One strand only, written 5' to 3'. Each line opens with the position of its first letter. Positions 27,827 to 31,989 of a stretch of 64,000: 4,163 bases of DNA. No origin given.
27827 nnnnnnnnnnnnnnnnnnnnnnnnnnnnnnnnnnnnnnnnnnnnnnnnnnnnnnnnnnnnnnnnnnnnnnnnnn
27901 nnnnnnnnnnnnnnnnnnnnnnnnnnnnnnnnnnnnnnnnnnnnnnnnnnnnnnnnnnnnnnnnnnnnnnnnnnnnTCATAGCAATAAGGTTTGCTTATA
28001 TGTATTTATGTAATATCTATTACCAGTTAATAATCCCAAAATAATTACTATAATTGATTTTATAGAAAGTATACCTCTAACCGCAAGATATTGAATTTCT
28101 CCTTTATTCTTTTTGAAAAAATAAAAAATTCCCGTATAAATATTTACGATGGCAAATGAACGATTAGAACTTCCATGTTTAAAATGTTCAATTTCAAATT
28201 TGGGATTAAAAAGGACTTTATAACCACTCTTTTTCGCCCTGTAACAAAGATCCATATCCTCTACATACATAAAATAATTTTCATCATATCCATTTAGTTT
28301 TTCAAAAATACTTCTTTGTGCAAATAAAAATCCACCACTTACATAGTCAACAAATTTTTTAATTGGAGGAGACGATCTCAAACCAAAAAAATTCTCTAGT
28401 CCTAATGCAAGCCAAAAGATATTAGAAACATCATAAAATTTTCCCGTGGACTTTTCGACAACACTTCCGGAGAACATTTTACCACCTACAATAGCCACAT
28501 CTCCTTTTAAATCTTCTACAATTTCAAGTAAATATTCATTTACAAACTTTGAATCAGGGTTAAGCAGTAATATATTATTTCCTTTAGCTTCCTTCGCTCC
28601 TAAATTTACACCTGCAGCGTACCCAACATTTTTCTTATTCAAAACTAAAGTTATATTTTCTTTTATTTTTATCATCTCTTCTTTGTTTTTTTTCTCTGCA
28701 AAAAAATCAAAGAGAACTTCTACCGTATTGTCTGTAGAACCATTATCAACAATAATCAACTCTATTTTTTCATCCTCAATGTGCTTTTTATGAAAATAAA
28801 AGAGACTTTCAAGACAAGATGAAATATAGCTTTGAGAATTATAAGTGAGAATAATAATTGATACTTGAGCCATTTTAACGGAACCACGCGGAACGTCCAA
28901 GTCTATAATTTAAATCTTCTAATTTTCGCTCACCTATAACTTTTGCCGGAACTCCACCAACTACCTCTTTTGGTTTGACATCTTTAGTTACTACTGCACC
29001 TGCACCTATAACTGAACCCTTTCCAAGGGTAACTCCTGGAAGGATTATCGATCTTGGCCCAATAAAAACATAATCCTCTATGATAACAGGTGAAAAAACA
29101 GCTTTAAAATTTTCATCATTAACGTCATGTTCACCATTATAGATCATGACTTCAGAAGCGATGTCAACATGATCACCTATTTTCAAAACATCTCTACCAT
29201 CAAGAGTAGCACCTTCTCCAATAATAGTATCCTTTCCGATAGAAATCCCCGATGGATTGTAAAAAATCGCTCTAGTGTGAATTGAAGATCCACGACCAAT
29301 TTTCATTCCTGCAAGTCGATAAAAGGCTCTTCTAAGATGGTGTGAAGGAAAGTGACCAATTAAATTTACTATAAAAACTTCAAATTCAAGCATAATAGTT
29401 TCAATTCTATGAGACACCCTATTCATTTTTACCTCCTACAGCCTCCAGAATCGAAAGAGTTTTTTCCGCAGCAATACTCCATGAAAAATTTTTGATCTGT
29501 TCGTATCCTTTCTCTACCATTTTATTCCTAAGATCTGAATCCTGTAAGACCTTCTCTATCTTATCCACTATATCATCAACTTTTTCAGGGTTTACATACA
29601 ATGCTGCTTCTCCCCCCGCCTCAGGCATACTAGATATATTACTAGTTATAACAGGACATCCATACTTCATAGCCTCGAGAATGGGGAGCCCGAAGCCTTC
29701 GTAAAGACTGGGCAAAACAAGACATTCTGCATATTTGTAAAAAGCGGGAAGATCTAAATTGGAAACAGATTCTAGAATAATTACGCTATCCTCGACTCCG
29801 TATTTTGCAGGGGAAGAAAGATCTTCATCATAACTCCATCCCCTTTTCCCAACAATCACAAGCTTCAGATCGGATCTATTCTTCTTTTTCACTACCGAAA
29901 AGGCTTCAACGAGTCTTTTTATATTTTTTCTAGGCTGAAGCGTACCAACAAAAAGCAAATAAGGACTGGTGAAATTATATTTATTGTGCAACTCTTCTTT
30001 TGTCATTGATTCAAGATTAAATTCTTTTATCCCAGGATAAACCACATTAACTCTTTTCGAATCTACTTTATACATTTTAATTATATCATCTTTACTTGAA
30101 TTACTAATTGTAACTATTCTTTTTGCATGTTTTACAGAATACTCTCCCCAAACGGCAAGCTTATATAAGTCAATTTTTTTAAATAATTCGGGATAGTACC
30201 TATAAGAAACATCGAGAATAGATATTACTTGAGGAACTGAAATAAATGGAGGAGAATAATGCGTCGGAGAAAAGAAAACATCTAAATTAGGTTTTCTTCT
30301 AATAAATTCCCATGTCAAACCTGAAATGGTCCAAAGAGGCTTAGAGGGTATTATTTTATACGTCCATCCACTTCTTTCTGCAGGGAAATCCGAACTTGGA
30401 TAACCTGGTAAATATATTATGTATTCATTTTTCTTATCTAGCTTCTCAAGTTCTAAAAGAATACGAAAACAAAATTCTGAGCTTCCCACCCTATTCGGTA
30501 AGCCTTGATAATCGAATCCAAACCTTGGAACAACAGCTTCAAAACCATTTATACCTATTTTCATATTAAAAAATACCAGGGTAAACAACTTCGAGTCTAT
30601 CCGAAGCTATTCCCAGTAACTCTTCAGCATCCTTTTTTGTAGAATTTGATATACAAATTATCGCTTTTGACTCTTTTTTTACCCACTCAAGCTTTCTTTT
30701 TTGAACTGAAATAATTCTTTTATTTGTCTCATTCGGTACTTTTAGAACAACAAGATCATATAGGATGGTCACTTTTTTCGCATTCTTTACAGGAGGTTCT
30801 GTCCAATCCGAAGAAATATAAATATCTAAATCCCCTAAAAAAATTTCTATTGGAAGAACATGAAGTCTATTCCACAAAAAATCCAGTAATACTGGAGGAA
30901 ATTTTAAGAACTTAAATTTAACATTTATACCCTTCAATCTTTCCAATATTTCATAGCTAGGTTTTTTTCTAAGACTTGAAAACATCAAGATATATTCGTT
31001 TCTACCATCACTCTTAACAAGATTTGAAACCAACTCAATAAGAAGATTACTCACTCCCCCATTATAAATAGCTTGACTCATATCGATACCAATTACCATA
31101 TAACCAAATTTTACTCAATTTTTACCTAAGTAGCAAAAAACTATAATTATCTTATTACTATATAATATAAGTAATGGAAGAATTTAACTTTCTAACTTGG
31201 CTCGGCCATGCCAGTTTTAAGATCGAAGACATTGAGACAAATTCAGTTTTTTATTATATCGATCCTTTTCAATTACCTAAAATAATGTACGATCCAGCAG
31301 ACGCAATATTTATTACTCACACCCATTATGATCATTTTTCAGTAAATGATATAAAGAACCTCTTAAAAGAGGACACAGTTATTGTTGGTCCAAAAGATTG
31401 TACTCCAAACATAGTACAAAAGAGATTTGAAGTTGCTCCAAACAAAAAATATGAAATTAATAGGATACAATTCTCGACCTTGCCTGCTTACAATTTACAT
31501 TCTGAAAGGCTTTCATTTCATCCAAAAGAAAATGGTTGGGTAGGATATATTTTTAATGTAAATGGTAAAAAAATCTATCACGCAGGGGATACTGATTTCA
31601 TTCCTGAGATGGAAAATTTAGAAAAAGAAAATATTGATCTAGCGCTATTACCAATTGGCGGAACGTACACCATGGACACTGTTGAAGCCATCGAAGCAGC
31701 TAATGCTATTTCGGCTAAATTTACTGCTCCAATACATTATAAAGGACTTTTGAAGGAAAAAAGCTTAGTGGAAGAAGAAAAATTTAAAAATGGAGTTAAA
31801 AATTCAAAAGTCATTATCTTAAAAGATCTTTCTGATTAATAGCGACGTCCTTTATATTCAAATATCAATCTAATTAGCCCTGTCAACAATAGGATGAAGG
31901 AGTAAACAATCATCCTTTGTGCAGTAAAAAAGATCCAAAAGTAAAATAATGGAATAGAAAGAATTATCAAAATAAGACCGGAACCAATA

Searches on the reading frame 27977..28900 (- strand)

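Call 15: search_protein_families(library=pfam, proteins=[window:27977-28900:-], max_evalue=0.001)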
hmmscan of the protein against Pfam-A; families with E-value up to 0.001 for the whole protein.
window:27977-28900:- (307 aa): 5 families
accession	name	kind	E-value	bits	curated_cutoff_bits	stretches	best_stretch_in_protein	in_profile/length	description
PF00535.33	Glycos_transf_2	-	8e-22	78.4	23.3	1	14-192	1-157/168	Glycosyl transferase family 2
PF10111.15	Glyco_tranf_2_2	-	1.3e-10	41.7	27.3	1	15-238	2-214/276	Glycosyltransferase like family 2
PF13641.12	Glyco_tranf_2_3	-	4.5e-07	30.6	27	1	12-242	2-214/230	Glycosyltransferase like family 2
PF02709.20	Glyco_transf_7C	-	5.6e-07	29.6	23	1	186-242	18-74/78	N-terminal domain of galactosyltransferase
PF13632.12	Glyco_trans_2_3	-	1.7e-05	25.2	27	1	110-235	2-119/198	Glycosyl transferase family group 2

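Call 51: search_protein_families(library=ncbifam, proteins=[window:27977-28900:-], max_evalue=0.00001)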
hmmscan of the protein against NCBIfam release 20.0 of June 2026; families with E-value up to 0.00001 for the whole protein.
window:27977-28900:- (307 aa): 15 families
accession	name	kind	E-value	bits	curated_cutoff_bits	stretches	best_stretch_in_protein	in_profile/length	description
NF041875.1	EPS_EpsD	equivalog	1.6e-16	60.7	370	1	13-250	1-217/325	exopolysaccharide biosynthesis glycosyltransferase EpsD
TIGR03965.1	mycofact_glyco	equivalog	7.7e-16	58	280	1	8-239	71-280/467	mycofactocin biosynthesis glycosyltransferase MftF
TIGR04283.1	glyco_like_mftF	equivalog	1.3e-15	57.6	182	1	13-230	1-177/221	TIGR04283 family arsenosugar biosynthesis glycosyltransferase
TIGR01556.1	rhamnosyltran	subfamily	3.3e-14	52.7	200.55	1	39-240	15-201/281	rhamnosyltransferase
TIGR03937.1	PgaC_IcaA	equivalog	8e-12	44.8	422.3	1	9-131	43-150/407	poly-beta-1,6-N-acetyl-D-glucosamine synthase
NF038302.1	EPS_HpsE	equivalog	1.2e-11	44.1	300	1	12-123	2-103/307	hormogonium polysaccharide biosynthesis glycosyltransferase HpsE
NF007482.0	PRK10073.1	equivalog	1e-10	41.1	423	1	10-140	5-122/334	glycosyltransferase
TIGR03111.1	glyc2_xrt_Gpos1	hypoth_equivalog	6.8e-10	38.3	363.95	1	9-223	47-249/439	TIGR03111 family XrtG-associated glycosyltransferase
NF047683.1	TeichurnBiosyTuaG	equivalog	2e-09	37.4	400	1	11-125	6-105/252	teichuronic acid biosynthesis protein TuaG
NF041394.1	GtaseAglG_Halo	equivalog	1.5e-08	34.3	440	1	12-239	2-215/304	glucosyl-dolichyl phosphate glucuronosyltransferase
NF053739.1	GlytfEpsEBac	equivalog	1.8e-08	33.7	450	1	12-116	2-92/265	glycosyltransferase EpsE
NF047588.1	GlcsyltransPgfSStrep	equivalog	3.4e-08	33.1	500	1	12-160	2-142/308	glycosyltransferase PgfS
NF045692.1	OglycostaseCruG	equivalog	1.1e-07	31.1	600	0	9-65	39-90/386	2'-O-glycosyltransferase CruG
NF007986.1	PRK10714.1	equivalog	8.4e-07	28.3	529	1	9-140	4-124/316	undecaprenyl-phosphate 4-deoxy-4-formamido-L-arabinose transferase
NF038299.1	EPS_HpsN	equivalog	2.8e-06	26.6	425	0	12-241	2-222/317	hormogonium polysaccharide biosynthesis glycosyltransferase HpsN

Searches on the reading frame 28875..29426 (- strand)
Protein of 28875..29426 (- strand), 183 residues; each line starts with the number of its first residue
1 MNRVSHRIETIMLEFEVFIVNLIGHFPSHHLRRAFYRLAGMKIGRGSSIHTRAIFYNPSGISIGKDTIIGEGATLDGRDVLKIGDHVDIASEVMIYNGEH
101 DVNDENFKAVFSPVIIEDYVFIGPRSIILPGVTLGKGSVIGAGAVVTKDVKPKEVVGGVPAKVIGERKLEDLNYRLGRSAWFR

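Call 15: search_protein_families(library=pfam, proteins=[window:28875-29426:-], max_evalue=0.001)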
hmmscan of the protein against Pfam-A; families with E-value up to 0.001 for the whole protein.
window:28875-29426:- (183 aa): 3 families
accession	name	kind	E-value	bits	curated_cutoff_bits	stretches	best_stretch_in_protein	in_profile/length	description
PF00132.30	Hexapep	-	9.1e-17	60.4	27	1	114-148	2-36/36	Bacterial transferase hexapeptide (six repeats)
PF14602.12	Hexapep_2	-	9.8e-12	44.8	27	1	113-148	1-34/34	Hexapeptide repeat of succinyl-transferase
PF25084.1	LbH_EIF2B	-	0.00025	21.5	54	0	61-151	22-98/105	EIF2B subunit epsilon LbH domain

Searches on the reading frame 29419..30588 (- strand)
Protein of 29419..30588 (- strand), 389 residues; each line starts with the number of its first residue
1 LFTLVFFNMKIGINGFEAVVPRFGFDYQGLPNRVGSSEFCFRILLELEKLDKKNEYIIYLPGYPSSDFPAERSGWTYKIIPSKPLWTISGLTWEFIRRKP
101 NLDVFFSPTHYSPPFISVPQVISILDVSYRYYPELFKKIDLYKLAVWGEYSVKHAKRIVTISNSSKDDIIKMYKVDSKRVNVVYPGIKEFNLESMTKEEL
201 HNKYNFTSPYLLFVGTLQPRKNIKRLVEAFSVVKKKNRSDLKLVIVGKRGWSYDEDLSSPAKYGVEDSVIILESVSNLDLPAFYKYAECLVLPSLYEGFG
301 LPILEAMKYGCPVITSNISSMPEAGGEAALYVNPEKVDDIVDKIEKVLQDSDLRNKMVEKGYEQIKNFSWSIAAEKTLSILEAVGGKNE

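Call 15: search_protein_families(library=pfam, proteins=[window:29419-30588:-], max_evalue=0.001)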
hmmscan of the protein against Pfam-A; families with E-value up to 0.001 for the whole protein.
window:29419-30588:- (389 aa): 5 families
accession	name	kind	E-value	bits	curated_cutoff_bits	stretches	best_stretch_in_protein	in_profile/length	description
PF00534.26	Glycos_transf_1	-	9.9e-41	139.6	26.4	1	197-363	2-171/172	Glycosyl transferases group 1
PF13692.12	Glyco_trans_1_4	-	1.2e-31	110.3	27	1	209-350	2-142/142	Glycosyl transferases group 1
PF20706.3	GT4-conflict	-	8.5e-09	35.3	26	1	154-375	146-383/385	Family 4 Glycosyltransferase in conflict systems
PF13524.12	Glyco_trans_1_2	-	4.2e-08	33.7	25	1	236-366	10-130/144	Glycosyl transferase-like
PF13439.12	Glyco_transf_4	-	7.8e-07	29.7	28.5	1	91-187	63-166/170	Glycosyltransferase Family 4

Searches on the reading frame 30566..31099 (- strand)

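Call 15: search_protein_families(library=pfam, proteins=[window:30566-31099:-], max_evalue=0.001)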
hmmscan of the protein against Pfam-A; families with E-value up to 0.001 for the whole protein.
window:30566-31099:- (177 aa): 1 family
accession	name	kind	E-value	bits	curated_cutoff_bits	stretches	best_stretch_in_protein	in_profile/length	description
PF13439.12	Glyco_transf_4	-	8.5e-09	36.1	28.5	1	14-176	2-166/170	Glycosyltransferase Family 4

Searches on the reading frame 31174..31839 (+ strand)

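Call 15: search_protein_families(library=pfam, proteins=[window:31174-31839:+], max_evalue=0.001)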
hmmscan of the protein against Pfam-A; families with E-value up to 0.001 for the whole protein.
window:31174-31839:+ (221 aa): 3 families
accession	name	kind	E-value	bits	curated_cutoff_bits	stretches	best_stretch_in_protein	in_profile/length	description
PF13483.12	Lactamase_B_3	-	3e-25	89.5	24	1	7-188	2-160/160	Beta-lactamase superfamily domain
PF12706.13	Lactamase_B_2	-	8e-23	81.5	27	1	32-189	22-200/200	Beta-lactamase superfamily domain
PF00753.33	Lactamase_B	-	4.4e-05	23.9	22.7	0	43-56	45-58/196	Metallo-beta-lactamase superfamily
